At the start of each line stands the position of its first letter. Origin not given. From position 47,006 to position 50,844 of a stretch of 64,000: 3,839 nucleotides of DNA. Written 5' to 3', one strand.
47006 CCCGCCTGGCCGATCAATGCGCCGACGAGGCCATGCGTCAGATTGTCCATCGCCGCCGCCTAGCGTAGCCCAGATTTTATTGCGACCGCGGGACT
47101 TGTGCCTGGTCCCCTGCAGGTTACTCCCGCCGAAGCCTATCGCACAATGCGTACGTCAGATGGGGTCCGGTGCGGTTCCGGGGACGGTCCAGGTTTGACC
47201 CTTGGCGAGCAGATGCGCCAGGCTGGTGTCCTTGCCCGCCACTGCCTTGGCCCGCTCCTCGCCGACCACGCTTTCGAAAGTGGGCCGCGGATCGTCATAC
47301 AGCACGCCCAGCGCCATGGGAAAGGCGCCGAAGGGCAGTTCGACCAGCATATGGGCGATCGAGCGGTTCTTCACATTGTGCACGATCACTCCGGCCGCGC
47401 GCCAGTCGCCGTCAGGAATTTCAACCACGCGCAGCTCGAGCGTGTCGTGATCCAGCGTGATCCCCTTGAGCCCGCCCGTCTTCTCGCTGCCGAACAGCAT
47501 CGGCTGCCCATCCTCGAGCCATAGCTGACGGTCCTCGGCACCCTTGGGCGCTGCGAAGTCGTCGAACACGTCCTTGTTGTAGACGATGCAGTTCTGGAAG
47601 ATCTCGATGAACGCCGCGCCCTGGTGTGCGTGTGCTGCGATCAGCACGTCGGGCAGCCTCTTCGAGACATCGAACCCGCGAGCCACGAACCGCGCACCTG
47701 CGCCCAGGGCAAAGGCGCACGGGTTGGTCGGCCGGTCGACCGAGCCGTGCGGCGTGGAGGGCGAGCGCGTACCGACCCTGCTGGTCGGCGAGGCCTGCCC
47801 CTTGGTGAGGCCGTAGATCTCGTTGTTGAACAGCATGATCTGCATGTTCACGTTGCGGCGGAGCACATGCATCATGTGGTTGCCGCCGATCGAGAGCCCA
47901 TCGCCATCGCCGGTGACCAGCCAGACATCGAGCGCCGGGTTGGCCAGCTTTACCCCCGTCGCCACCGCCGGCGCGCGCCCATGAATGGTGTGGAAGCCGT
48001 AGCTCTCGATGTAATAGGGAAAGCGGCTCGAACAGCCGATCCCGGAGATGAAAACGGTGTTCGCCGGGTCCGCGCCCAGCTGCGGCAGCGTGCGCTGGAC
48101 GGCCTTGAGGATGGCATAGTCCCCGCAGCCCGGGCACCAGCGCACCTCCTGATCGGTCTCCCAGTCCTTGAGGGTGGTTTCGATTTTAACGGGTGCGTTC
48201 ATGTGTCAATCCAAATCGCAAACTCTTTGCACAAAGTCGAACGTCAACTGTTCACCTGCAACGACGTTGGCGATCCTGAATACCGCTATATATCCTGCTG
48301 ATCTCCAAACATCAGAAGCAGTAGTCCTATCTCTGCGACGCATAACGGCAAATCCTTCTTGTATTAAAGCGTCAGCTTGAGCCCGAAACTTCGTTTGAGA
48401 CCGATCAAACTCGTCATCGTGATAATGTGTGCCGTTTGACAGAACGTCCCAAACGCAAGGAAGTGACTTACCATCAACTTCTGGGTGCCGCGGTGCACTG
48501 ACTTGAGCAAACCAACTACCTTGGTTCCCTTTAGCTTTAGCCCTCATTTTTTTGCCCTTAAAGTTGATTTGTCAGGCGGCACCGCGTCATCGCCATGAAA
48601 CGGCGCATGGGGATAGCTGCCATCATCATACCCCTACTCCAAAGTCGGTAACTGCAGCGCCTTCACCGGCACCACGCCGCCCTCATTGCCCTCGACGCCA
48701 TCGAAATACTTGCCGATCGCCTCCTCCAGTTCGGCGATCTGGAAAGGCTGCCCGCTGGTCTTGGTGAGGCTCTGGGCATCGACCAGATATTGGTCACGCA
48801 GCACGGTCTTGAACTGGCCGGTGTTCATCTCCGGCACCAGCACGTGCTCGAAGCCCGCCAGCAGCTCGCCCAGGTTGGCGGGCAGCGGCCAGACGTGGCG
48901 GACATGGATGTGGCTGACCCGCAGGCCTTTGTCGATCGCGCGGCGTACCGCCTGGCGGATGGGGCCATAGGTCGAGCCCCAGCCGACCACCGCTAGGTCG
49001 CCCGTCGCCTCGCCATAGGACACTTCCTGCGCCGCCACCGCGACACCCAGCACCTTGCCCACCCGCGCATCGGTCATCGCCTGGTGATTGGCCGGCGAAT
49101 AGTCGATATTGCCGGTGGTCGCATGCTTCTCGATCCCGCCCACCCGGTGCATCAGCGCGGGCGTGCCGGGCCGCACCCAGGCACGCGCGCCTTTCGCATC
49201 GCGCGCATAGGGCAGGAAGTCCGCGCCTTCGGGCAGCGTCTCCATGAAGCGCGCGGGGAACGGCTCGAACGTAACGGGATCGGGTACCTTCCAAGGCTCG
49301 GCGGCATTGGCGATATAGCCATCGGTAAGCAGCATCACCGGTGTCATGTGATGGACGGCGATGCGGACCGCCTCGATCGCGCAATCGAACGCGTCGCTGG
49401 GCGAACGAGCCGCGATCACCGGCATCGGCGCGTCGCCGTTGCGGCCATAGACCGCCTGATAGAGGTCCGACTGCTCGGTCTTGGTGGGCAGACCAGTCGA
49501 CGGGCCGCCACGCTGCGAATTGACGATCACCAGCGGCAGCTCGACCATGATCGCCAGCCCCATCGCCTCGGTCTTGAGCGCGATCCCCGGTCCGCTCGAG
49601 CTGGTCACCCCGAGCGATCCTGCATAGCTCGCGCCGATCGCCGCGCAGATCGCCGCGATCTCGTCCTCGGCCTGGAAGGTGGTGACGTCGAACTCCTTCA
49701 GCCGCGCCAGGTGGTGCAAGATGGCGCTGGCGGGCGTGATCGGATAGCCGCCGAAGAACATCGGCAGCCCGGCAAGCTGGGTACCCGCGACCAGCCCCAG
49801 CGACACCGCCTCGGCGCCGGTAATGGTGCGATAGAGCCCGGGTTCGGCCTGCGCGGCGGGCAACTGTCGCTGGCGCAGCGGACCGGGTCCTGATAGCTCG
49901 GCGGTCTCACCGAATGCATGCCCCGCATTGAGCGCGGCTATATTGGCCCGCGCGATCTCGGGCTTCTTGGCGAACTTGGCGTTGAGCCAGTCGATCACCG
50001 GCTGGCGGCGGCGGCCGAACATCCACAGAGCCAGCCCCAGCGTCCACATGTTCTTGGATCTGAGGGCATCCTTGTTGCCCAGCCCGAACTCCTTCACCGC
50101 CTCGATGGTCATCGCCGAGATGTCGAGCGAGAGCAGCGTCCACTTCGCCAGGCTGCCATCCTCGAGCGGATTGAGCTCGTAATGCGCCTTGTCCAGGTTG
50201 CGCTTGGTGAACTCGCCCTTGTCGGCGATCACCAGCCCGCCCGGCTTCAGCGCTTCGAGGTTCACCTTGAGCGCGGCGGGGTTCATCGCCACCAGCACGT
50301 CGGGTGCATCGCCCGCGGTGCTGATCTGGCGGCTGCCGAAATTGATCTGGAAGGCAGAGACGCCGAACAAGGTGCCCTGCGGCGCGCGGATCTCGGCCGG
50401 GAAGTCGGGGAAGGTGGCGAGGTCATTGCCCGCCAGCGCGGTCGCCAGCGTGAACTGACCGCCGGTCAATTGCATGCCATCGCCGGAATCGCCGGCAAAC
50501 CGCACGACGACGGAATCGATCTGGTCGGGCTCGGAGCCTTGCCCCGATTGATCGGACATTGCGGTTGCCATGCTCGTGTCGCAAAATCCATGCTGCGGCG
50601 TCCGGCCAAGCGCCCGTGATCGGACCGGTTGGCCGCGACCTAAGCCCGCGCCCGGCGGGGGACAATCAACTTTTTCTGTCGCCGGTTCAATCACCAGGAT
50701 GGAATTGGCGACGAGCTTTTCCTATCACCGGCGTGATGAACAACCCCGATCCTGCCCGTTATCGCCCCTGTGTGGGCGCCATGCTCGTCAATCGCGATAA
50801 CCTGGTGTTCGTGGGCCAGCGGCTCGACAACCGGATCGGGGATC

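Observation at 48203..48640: Low-GC orphan gene wedged exactly into the korA-korB junction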

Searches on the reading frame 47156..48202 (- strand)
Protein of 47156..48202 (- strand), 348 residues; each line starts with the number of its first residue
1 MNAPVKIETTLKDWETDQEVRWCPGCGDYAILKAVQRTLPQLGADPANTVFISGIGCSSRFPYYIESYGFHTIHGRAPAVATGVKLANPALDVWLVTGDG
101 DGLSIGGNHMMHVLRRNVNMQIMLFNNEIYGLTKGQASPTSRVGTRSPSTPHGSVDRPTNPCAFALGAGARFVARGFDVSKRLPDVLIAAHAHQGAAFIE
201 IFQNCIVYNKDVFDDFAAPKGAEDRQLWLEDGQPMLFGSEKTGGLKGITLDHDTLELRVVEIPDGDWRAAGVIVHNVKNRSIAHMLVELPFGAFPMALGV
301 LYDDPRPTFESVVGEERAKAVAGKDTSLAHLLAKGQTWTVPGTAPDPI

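Call 4: search_protein_families(library=pfam, proteins=[window:47156-48202:-], max_evalue=1)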
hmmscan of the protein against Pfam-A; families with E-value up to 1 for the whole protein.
window:47156-48202:- (348 aa): 2 families
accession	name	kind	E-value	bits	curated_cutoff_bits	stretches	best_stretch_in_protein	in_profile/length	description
PF02775.26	TPP_enzyme_C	-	3.2e-28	98.9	21.9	1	55-201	2-151/151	Thiamine pyrophosphate enzyme, C-terminal TPP binding domain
PF17914.6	HopA1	-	0.12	12.7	22.7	1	259-322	73-139/170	HopA1 effector protein family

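Call 5: search_protein_families(library=ncbifam, proteins=[window:47156-48202:-], max_evalue=1)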
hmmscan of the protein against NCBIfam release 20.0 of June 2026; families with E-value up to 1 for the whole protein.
window:47156-48202:- (348 aa): 37 families (the best 25 are shown)
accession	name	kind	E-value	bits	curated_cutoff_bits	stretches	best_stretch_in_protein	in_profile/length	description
TIGR02177.1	PorB_KorB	subfamily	8.7e-75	251.8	261.9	1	21-210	2-192/286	2-oxoacid:acceptor oxidoreductase, beta subunit, pyruvate/2-ketoisovalerate family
NF008820.0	PRK11866.1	equivalog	2.7e-74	250.1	402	1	9-211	4-207/287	2-oxoacid ferredoxin oxidoreductase subunit beta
NF041171.1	Oxoac_fdxbeta_Archa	equivalog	8.3e-69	232.1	423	1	20-210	3-194/296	2-oxoacid:ferredoxin oxidoreductase subunit beta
NF008821.0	PRK11869.1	equivalog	8.5e-64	215.2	438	1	16-210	10-205/286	2-oxoacid ferredoxin oxidoreductase subunit beta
NF007207.0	PRK09628.1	equivalog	8.2e-58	196.2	364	1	20-207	16-204/277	2-oxoglutarate ferredoxin oxidoreductase subunit beta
NF008819.1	PRK11865.1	equivalog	1.7e-08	34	405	1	21-158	19-163/300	pyruvate synthase subunit PorB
TIGR03336.1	IOR_alpha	equivalog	6.4e-07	28.1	650.9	1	22-211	358-537/595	indolepyruvate ferredoxin oxidoreductase subunit alpha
NF045792.1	OxalOxredbeta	equivalog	7.5e-06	25.2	590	1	80-155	80-166/311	oxalate oxidoreductase subunit beta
NF004772.0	PRK06112.1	subfamily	1.2e-05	23.8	673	1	80-202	445-558/578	acetolactate synthase catalytic subunit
NF004813.0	PRK06163.1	equivalog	5e-05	23.1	240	1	75-143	60-128/202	hypothetical protein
TIGR03846.1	sulfopy_beta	equivalog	0.00012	22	221.5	1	48-142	14-112/182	sulfopyruvate decarboxylase subunit beta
TIGR02176.1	pyruv_ox_red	equivalog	0.00015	19.7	911.35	1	93-206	956-1071/1167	pyruvate:ferredoxin (flavodoxin) oxidoreductase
NF008818.0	PRK11864.1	subfamily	0.00018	20.7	405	1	23-161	21-163/300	3-methyl-2-oxobutanoate dehydrogenase subunit beta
TIGR04377.1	myo_inos_iolD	equivalog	0.0003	19.6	715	1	63-132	433-499/616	3D-(3,5/4)-trihydroxycyclohexane-1,2-dione acylhydrolase (decyclizing)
NF005470.0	PRK07064.1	equivalog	0.00041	19.5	495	1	76-136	411-470/552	thiamine pyrophosphate-binding protein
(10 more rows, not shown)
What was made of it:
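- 47156..48202 (-): korB, the beta (TPP-binding) subunit. TPP_enzyme_C E = 3e-28 and TIGR02177 at 252 bits (calls 4, 5).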

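Call 79: list_cluster_members(proteins=[window:47159-48202:-, window:48209-48547:-, window:44727-46115:-])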
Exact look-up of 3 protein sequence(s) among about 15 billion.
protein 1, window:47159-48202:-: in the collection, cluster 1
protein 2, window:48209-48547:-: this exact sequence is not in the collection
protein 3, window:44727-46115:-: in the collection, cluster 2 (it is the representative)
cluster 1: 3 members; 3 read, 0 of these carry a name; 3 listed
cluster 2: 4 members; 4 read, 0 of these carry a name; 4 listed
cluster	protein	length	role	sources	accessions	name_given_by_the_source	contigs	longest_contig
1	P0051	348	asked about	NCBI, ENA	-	-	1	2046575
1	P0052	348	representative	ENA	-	-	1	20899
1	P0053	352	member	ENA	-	-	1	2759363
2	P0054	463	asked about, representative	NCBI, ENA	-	-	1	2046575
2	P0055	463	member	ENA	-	-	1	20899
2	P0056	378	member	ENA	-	-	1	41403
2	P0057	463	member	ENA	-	-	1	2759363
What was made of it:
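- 47156..48202 (-): The exact protein is present in the public collection on a 2.05-Mb contig (call 79).
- The exact X protein is absent from the public protein collection although neighbouring proteins of the same genome are present (call 79).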

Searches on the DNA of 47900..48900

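Call 78: search_rna_families(source=window, start=47900, end=48900, threshold=evalue, max_evalue=1)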
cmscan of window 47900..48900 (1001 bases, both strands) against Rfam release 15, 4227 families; matches with E-value up to 1: 1.
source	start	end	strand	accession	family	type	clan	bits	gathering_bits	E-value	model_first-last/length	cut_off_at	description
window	48493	48515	-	RF02147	MEG8_3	Gene; lncRNA;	-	14.8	40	0.58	1-66/66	no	Maternally expressed 8 exon 3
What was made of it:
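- Tried and rejected: An RNA element in the junction was rejected (call 78).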

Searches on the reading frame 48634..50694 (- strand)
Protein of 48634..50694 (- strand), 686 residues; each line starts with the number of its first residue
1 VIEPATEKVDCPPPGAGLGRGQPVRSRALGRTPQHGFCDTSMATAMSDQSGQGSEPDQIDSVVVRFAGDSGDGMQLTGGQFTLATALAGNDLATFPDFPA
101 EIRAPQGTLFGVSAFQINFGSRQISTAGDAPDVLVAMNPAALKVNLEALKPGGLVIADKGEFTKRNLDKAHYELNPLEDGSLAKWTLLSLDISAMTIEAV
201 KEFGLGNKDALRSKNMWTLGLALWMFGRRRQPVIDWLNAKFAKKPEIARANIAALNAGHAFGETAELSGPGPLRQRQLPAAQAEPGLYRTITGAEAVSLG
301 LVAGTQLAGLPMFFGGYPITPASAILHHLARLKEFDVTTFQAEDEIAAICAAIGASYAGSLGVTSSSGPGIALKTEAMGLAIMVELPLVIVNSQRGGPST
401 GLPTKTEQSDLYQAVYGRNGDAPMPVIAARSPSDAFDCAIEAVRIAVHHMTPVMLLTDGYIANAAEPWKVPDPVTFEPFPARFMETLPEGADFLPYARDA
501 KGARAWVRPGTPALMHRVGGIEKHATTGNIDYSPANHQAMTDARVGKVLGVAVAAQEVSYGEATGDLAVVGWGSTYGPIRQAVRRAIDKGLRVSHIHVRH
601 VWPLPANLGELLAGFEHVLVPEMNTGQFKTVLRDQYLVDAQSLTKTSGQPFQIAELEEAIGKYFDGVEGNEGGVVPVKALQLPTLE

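Call 4: search_protein_families(library=pfam, proteins=[window:48634-50694:-], max_evalue=1)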
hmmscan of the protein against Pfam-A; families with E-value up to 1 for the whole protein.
window:48634-50694:- (686 aa): 4 families
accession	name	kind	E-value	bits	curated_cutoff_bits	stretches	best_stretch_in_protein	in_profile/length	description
PF01855.24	POR_N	-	7.2e-52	176.9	27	1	310-474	7-171/231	Pyruvate flavodoxin/ferredoxin oxidoreductase, thiamine diP-bdg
PF01558.24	POR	-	1.9e-26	93.7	27.4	1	71-259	2-172/173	Pyruvate ferredoxin/flavodoxin oxidoreductase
PF17147.9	PFOR_II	-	2.8e-07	31.3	27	1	566-626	2-68/102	Pyruvate:ferredoxin oxidoreductase core domain II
PF02776.23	TPP_enzyme_N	-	0.029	14.6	26.8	1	321-405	23-108/119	Thiamine pyrophosphate enzyme, N-terminal TPP binding domain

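Call 5: search_protein_families(library=ncbifam, proteins=[window:48634-50694:-], max_evalue=1)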
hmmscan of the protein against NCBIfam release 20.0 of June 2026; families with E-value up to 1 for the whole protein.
window:48634-50694:- (686 aa): 19 families
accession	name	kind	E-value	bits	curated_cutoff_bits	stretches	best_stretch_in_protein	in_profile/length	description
TIGR03710.1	OAFO_sf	subfamily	2.4e-191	637.2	482.75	1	62-660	2-561/561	2-oxoacid:acceptor oxidoreductase subunit alpha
NF006412.0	PRK08659.1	equivalog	1.2e-73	248.5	411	1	292-661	9-374/378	2-oxoacid:acceptor oxidoreductase subunit alpha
NF041170.1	Oxoac_fdxalpha_Archa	equivalog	2.1e-62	211.4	800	1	188-663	143-622/636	2-oxoacid:ferredoxin oxidoreductase subunit alpha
NF007206.0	PRK09627.1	equivalog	3.3e-59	200.7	579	1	303-660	13-372/375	2-oxoglutarate synthase subunit alpha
NF005507.0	PRK07119.1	subfamily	7.2e-43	146.7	399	2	291-472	7-184/352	3-methyl-2-oxobutanoate dehydrogenase subunit VorB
NF040682.1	PorA_Arch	equivalog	4.2e-14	52.3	550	1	312-473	22-183/387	pyruvate synthase subunit PorA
NF007201.0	PRK09622.1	equivalog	3.1e-12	46.1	590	1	316-463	33-179/405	2-oxoacid:ferredoxin oxidoreductase subunit alpha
NF006232.0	PRK08366.1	equivalog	1.5e-11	43.6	646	1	316-461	30-172/394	2-ketoisovalerate ferredoxin oxidoreductase subunit alpha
NF045764.1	PhenlGlyoxDHPadG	equivalog_domain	4e-09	35.5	700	2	311-397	20-109/398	NADH-dependent phenylglyoxylate dehydrogenase subunit alpha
NF006233.0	PRK08367.1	equivalog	2.1e-07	30.2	625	1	314-481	25-192/394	pyruvate ferredoxin oxidoreductase subunit alpha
TIGR03336.1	IOR_alpha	equivalog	0.00011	20.6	650.9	1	313-462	22-166/595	indolepyruvate ferredoxin oxidoreductase subunit alpha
NF045791.1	OxalOxredalpha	equivalog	0.00019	20.6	500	1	289-387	5-101/395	oxalate oxidoreductase subunit alpha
TIGR03845.1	sulfopyru_alph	equivalog_domain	0.0071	16.3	147.95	1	326-458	28-156/160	sulfopyruvate decarboxylase subunit alpha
NF010632.0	PRK14029.1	equivalog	0.019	14.6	335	1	63-169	3-107/185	pyruvate/ketoisovalerate ferredoxin oxidoreductase subunit gamma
NF005228.0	PRK06725.1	equivalog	0.025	12.8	991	1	289-398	14-117/571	acetolactate synthase large subunit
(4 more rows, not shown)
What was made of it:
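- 48634..50571 (-): korA, the alpha subunit of a 2-oxoacid:acceptor oxidoreductase. It ends at an in-frame TAG (48636-48634) that truncates the ancestral C-terminal tail by 29 residues. TIGR03710 at 637 bits, plus POR_N, POR and PFOR_II (calls 4, 5).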

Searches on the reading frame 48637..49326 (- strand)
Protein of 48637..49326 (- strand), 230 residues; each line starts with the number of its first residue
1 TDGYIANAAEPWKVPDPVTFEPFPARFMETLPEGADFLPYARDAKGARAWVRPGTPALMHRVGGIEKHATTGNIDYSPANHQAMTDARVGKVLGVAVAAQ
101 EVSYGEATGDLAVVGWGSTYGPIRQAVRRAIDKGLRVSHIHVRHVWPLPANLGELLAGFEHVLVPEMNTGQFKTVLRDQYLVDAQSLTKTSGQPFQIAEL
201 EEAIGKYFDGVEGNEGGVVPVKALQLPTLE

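Call 29: find_related_loci(query=window:48637-49326:-, collection=genome_contigs, flank=3500)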
Query window:48637-49326:- (230 aa) in genome_contigs; peptide patterns used: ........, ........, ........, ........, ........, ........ (x = any residue, [..] = any of these).
600 stretches matched a pattern (row limit reached: there are more); 587 encode a relative of the query (tblastn E <= 1e-3); the best 80 are kept; 80 distinct loci.
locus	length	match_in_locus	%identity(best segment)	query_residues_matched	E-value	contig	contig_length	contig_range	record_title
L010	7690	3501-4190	79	1-230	4e-123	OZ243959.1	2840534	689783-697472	MAG: Qipengyuania sp. isolate f693b026-f2d2-426a-8e49-dd58bab10fb2 genome assembly, chromosome: 1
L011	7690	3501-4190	79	1-230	9e-123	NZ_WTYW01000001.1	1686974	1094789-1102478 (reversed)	Parapontixanthobacter aurantiacus strain MCCC 1A09962 NODE_1_length_1686974, whole genome shotgun sequence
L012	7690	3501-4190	75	1-230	5e-119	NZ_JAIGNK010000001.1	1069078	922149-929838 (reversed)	Qipengyuania polymorpha strain 1NDH17 NODE_1_length_1069078_cov_232.193567, whole genome shotgun sequence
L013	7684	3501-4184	79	1-227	5e-119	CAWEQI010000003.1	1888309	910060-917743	MAG: uncultured Alphaproteobacteria bacterium isolate MFD01721.bin.1.43 genome assembly, contig: contig_26957, whole gen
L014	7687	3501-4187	75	1-230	1e-117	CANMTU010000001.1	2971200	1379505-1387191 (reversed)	uncultured Erythrobacter sp. isolate 2B2-61-1.fasta genome assembly, contig: NODE_1, whole genome shotgun sequence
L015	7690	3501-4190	76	1-230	1e-117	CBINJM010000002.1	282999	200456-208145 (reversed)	MAG TPA_asm: uncultured Erythrobacteraceae bacterium isolate SRR16817047_binner12_Refined_40 genome assembly, contig: ER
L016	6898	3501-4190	75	1-230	2e-117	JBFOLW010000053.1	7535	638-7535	MAG: Erythrobacter sp. isolate E07Bin-11-1 c_000000000053, whole genome shotgun sequence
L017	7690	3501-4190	74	1-230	3e-117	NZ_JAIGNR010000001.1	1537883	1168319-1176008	Qipengyuania sphaerica strain GH29 NODE_1_length_1537883_cov_216.233849, whole genome shotgun sequence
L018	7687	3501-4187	76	1-230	5e-117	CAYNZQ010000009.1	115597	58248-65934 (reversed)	MAG TPA_asm: uncultured Citromicrobium sp. isolate binchicken_co237_52 genome assembly, contig: NODE_146_length_115597_c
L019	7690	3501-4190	74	1-230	7e-117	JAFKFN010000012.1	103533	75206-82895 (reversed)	MAG: Altererythrobacter sp. isolate SCN18_25_8_15_R2_B_66_16_B SCN18_25_8_15_R2_B_scaffold_323, whole genome shotgun seq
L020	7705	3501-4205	74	1-230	2e-116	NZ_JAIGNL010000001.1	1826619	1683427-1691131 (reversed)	Qipengyuania xiapuensis strain 1NDW9 NODE_1_length_1826619_cov_226.369106, whole genome shotgun sequence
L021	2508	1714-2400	75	1-227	3e-121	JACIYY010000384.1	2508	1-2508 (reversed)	MAG: Porphyrobacter sp. isolate MAG-90 Porphyrobacter_C3_bin48_Scaffold_384, whole genome shotgun sequence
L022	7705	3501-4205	74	1-230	6e-116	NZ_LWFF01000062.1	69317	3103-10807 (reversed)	Erythrobacter sp. HI0063 HI0063_c20, whole genome shotgun sequence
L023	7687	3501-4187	74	1-230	6e-116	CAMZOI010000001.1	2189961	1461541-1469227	Erythrobacteraceae bacterium Alg239-R51 genome assembly, contig: NODE_1_length_2189961_cov_222.553, whole genome shotgun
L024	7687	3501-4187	73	1-230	1e-115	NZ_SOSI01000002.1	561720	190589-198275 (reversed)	Erythrobacter litoralis strain SNB-035 NODE_2_length_561720_cov_34.680623, whole genome shotgun sequence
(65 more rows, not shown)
